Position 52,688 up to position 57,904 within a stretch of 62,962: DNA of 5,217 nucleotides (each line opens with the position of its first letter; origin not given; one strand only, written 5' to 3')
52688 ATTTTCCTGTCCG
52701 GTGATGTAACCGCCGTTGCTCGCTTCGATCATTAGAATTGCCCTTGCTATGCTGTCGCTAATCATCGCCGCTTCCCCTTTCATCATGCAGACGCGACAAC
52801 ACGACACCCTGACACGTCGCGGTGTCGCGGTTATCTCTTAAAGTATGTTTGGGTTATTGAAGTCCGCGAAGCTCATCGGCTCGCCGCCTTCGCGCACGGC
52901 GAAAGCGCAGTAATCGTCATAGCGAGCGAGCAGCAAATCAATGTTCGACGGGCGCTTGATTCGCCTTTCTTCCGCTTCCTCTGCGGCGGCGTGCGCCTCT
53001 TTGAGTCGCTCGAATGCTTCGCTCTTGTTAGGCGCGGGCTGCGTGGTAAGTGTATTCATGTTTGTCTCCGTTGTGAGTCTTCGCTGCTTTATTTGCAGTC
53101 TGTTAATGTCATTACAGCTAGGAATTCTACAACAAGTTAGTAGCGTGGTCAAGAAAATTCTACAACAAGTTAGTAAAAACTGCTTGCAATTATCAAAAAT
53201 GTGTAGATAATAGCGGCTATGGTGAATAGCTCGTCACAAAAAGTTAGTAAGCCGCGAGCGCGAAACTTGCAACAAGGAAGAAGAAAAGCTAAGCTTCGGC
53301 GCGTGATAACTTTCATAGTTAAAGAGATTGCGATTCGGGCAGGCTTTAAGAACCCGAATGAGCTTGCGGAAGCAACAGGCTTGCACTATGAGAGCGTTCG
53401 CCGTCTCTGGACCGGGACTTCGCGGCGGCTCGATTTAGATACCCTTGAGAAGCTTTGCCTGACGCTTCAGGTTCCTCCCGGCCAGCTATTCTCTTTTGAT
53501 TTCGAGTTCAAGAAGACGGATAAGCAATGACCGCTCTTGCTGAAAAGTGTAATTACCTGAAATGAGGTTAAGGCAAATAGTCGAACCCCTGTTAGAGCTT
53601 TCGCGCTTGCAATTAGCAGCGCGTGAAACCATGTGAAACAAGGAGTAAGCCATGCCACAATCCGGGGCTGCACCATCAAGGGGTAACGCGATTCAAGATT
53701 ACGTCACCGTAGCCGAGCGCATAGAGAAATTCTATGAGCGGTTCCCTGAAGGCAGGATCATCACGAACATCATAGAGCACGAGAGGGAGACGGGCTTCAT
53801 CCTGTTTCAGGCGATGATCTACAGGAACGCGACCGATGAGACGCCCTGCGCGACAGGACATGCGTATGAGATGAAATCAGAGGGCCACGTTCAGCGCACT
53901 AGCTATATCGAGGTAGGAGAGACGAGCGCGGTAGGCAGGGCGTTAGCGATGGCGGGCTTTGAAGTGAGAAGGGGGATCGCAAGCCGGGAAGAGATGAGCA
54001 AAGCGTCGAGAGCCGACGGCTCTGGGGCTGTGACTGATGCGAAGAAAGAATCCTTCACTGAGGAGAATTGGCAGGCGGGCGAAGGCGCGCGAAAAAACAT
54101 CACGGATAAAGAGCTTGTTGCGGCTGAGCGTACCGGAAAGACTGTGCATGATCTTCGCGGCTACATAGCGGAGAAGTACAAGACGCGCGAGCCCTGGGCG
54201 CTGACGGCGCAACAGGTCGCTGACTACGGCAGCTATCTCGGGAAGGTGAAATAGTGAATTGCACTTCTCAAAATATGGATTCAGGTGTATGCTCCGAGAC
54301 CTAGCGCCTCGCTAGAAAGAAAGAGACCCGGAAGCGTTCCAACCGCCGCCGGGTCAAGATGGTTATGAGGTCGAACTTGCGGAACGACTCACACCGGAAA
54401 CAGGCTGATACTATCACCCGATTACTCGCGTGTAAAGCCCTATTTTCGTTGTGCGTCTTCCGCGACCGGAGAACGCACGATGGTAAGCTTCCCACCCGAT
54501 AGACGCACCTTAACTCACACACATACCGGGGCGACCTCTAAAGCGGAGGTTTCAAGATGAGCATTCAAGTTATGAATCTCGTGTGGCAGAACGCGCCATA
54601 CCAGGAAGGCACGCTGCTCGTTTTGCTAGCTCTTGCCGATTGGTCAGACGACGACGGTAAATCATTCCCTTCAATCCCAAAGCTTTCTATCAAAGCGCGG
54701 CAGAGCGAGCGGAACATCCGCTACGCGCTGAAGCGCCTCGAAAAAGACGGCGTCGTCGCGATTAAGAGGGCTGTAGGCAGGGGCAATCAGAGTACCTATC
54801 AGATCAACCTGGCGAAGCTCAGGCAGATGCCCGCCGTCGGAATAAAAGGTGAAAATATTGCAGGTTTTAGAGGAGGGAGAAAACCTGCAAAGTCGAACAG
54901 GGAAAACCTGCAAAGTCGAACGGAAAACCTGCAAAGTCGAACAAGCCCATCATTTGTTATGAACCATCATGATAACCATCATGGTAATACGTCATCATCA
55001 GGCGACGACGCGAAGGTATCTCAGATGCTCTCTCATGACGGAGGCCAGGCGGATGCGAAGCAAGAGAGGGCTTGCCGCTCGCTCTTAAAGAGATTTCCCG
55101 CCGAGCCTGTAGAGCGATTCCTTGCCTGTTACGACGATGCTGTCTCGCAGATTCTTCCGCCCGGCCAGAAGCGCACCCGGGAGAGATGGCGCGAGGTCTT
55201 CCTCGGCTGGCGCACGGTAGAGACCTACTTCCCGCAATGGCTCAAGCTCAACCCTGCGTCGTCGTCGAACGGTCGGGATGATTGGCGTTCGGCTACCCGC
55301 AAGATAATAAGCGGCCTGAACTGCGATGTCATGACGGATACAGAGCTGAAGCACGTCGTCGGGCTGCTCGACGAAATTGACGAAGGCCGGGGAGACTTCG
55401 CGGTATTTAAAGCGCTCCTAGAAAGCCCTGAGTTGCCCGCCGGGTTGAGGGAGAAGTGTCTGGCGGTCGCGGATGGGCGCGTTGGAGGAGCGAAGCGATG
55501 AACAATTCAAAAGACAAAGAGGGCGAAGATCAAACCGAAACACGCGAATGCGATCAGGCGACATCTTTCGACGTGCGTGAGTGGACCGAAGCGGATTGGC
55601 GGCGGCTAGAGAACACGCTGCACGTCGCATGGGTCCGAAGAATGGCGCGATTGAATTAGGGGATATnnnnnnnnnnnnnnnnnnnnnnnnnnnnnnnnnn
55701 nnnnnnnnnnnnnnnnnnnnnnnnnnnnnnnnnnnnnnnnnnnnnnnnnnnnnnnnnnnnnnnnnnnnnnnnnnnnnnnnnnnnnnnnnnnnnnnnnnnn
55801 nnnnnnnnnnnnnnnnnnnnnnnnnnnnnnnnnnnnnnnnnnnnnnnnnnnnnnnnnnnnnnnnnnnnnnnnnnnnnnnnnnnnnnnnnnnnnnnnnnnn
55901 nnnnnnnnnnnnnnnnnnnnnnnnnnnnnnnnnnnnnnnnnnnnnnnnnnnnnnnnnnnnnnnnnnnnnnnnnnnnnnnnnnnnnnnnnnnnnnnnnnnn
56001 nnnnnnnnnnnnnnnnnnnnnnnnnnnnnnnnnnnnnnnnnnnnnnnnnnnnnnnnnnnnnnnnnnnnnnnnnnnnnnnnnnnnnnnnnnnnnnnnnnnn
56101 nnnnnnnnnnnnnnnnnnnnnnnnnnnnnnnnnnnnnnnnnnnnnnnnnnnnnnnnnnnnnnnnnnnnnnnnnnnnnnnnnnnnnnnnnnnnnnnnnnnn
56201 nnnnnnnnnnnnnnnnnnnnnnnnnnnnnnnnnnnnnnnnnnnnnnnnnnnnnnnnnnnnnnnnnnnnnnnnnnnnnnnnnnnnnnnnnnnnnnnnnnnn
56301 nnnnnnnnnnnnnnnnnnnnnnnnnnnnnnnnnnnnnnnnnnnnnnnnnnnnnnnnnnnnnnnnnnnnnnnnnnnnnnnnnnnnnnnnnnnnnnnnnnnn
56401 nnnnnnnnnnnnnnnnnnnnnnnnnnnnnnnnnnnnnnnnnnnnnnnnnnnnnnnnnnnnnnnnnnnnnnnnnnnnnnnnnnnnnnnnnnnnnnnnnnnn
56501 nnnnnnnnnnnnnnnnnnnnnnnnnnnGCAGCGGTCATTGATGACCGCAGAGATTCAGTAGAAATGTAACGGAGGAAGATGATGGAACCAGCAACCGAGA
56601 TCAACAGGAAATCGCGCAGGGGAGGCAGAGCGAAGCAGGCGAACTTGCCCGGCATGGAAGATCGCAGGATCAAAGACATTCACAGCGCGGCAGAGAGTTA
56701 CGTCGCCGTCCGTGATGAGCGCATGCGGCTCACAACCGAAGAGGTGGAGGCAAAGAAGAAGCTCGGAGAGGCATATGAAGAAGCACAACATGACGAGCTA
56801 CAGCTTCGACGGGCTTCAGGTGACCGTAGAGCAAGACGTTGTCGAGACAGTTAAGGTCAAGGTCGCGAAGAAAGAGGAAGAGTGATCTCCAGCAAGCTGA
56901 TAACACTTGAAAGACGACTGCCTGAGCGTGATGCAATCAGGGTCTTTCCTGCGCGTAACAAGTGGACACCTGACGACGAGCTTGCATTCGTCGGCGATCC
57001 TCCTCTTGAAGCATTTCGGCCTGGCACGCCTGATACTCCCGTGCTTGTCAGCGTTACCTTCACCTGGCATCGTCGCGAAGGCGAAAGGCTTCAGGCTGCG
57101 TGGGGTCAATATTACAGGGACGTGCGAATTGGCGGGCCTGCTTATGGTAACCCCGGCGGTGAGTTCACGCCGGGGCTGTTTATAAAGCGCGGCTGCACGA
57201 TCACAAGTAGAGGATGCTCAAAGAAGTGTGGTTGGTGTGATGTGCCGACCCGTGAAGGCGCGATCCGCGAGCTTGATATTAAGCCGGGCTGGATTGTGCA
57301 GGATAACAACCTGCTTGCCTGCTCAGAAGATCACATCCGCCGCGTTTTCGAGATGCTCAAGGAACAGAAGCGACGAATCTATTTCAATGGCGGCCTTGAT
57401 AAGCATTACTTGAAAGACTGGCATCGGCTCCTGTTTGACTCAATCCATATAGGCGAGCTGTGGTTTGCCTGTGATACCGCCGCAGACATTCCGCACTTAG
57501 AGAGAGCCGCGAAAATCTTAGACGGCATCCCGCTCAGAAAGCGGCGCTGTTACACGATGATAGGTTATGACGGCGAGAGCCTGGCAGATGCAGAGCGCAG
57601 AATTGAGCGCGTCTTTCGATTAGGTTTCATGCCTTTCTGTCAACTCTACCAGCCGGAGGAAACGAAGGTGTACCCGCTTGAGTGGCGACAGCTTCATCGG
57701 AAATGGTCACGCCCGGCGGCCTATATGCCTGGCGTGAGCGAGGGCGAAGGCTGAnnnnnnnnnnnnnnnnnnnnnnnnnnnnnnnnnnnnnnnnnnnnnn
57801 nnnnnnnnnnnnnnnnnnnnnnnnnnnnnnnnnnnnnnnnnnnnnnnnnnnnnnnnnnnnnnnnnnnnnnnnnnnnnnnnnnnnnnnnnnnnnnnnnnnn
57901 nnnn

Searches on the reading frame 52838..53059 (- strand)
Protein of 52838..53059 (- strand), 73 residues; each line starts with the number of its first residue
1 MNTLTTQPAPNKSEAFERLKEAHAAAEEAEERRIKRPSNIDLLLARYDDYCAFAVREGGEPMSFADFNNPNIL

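Call 56: search_protein_families(library=pfam, proteins=[window:52838-53059:-], max_evalue=0.1)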
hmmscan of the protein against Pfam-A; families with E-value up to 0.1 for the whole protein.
window:52838-53059:- (73 aa): 1 family
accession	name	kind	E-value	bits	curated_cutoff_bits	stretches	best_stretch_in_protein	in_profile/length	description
PF09218.15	DUF1959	-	0.029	15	24.3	1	17-53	40-76/116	Domain of unknown function (DUF1959)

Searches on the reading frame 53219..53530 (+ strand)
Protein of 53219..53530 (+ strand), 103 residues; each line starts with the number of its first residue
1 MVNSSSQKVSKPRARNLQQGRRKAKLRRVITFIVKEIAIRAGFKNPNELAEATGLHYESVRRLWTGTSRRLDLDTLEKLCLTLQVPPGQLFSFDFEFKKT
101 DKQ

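Call 32: search_protein_families(library=phrogs, proteins=[window:53219-53530:+], max_evalue=0.01)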
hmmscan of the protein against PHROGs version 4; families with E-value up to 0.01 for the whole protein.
window:53219-53530:+ (103 aa): 4 families
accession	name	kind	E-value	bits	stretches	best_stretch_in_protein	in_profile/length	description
phrog_4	-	transcription regulation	0.00011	22.4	1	35-92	142-193/400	transcriptional repressor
phrog_2967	-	transcription regulation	0.0014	19.2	1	11-96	9-75/225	transcriptional regulator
phrog_18104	-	transcription regulation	0.0024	18.8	1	44-80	14-49/57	transcriptional regulator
phrog_8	-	transcription regulation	0.0026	18.3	1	41-94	169-219/346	transcriptional regulator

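Call 33: search_protein_families(library=pfam, proteins=[window:53219-53530:+], max_evalue=0.01)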
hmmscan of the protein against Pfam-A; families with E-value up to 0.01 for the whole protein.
window:53219-53530:+ (103 aa): 2 families
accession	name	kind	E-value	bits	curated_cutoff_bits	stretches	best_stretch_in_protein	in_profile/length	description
PF13443.12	HTH_26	-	1.1e-13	51.6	22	1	36-95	4-62/63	Cro/C1-type HTH DNA-binding domain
PF01381.28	HTH_3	-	5.8e-05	23.5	23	1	47-89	13-54/55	Helix-turn-helix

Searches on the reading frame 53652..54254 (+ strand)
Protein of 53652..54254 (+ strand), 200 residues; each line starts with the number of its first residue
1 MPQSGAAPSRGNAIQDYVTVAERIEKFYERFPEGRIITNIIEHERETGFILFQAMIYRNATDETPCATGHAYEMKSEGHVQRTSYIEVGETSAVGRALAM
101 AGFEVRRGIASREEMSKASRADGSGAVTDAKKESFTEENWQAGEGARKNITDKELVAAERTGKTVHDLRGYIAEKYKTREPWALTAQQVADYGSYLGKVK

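Call 32: search_protein_families(library=phrogs, proteins=[window:53652-54254:+], max_evalue=0.01)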
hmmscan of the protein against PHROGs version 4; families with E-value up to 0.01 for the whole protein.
window:53652-54254:+ (200 aa): 3 families
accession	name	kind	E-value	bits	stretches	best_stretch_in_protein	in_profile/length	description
phrog_11717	-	unknown function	1.3e-30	107.7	1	11-131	24-140/208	-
phrog_23738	-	unknown function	1e-27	98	1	12-122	5-118/198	-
phrog_27776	-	unknown function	0.0014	19.5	1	68-125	71-128/217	-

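Call 33: search_protein_families(library=pfam, proteins=[window:53652-54254:+], max_evalue=0.01)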
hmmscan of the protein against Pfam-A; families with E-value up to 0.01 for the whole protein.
window:53652-54254:+ (200 aa): 0 families

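Call 87: search_solved_structures(query=window:53652-54254:+, max_evalue=1)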
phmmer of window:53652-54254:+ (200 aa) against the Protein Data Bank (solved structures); distinct sequences matched with E-value up to 1: 4.
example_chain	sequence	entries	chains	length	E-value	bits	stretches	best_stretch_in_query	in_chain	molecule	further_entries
8b5u_A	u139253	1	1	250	0.33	14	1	76-146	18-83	Quinonoid dihydropteridine reductase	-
5c7i_O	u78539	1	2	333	0.4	13.8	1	133-173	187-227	Glyceraldehyde-3-phosphate dehydrogenase, testis-specific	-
4lsm_A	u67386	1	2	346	0.52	13.4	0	133-172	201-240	Glyceraldehyde 3-phosphate dehydrogenase, cytosolic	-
2vyn_D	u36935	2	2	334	0.73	12.9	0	134-173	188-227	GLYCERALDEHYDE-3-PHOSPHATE DEHYDROGENASE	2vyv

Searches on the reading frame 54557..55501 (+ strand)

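Call 14: search_protein_families(library=pfam, proteins=[window:54557-55501:+], max_evalue=0.01)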
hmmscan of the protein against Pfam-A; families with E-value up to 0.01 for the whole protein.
window:54557-55501:+ (314 aa): 2 families
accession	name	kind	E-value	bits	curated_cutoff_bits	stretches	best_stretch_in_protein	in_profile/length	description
PF13730.12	HTH_36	-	1.6e-05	25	25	1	19-65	7-53/55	Helix-turn-helix domain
PF21984.2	DnaD_N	-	0.0035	17.9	27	1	20-88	19-86/101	DnaD N-terminal domain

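Call 15: search_protein_families(library=phrogs, proteins=[window:54557-55501:+], max_evalue=0.001)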
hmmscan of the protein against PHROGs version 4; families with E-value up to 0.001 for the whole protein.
window:54557-55501:+ (314 aa): 10 families
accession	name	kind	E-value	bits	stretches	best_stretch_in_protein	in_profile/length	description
phrog_391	-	DNA, RNA and nucleotide metabolism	1.7e-15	58.5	1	1-127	1-140/298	replication initiation O-like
phrog_1032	-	DNA, RNA and nucleotide metabolism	2.9e-15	58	1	1-147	1-154/281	replication initiation protein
phrog_11896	-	DNA, RNA and nucleotide metabolism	4.1e-14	54.1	1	1-151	1-157/225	primosomal protein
phrog_270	-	DNA, RNA and nucleotide metabolism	2.8e-10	41.1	1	1-123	31-144/383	replication initiation protein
phrog_8540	-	DNA, RNA and nucleotide metabolism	5.2e-09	37.6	1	1-95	1-97/196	replication initiation O-like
phrog_428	-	DNA, RNA and nucleotide metabolism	8.4e-08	32.8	1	10-129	101-218/455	replication initiation protein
phrog_678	-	DNA, RNA and nucleotide metabolism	1e-07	32.9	1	3-142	59-194/346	replication initiation O-like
phrog_6643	-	DNA, RNA and nucleotide metabolism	1.1e-05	26.1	1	1-132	1-120/313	replication initiation protein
phrog_345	-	DNA, RNA and nucleotide metabolism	1.7e-05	25.7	1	5-229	35-260/297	replication initiation O-like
phrog_4617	-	DNA, RNA and nucleotide metabolism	3.8e-05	24.4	1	1-95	1-99/223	replication initiation protein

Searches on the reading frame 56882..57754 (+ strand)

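Call 32: search_protein_families(library=phrogs, proteins=[window:56882-57754:+], max_evalue=0.01)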
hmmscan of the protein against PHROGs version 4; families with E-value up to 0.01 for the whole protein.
window:56882-57754:+ (290 aa): 1 family
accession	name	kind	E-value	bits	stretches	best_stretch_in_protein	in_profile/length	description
phrog_9298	-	other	3e-17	63.9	1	108-275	103-276/305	radical SAM domain protein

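Call 33: search_protein_families(library=pfam, proteins=[window:56882-57754:+], max_evalue=0.01)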
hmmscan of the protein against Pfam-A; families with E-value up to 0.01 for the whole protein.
window:56882-57754:+ (290 aa): 1 family
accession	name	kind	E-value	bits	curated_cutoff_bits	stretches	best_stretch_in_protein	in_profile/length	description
PF04055.27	Radical_SAM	-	0.002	18.7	29.5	1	107-213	2-98/166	Radical SAM superfamily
